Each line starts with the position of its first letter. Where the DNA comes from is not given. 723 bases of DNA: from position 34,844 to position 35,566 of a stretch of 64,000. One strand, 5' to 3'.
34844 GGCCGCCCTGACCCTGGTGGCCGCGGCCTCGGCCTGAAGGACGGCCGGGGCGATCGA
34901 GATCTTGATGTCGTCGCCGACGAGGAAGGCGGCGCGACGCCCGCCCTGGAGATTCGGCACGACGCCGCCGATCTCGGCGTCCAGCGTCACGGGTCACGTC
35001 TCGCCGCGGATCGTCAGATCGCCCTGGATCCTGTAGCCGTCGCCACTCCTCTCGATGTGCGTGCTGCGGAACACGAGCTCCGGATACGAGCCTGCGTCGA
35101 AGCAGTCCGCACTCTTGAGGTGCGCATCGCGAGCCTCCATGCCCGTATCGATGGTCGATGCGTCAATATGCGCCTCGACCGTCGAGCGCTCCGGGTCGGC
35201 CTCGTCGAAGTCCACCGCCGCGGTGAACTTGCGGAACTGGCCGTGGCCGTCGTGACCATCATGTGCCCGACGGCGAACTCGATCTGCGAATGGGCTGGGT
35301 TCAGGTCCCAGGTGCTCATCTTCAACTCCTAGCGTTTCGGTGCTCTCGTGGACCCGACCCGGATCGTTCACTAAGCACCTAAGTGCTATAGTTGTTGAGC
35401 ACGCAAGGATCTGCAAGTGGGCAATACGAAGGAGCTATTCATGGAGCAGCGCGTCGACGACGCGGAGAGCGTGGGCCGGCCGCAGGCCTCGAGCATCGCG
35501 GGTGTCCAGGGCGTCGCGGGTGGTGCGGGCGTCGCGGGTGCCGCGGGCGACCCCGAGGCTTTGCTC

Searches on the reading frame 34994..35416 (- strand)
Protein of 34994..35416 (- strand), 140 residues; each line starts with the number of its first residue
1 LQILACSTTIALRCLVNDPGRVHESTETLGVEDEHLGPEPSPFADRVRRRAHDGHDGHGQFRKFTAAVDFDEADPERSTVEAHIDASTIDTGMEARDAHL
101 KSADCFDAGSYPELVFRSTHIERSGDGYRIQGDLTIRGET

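Call 81: search_protein_families(library=pfam, proteins=[window:34994-35416:-], max_evalue=0.01)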
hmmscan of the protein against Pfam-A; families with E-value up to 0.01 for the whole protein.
window:34994-35416:- (140 aa): 1 family
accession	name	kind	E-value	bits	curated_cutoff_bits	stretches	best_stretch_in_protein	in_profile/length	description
PF04264.18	YceI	-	1e-23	84.8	23.7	1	58-140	23-101/150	YceI-like domain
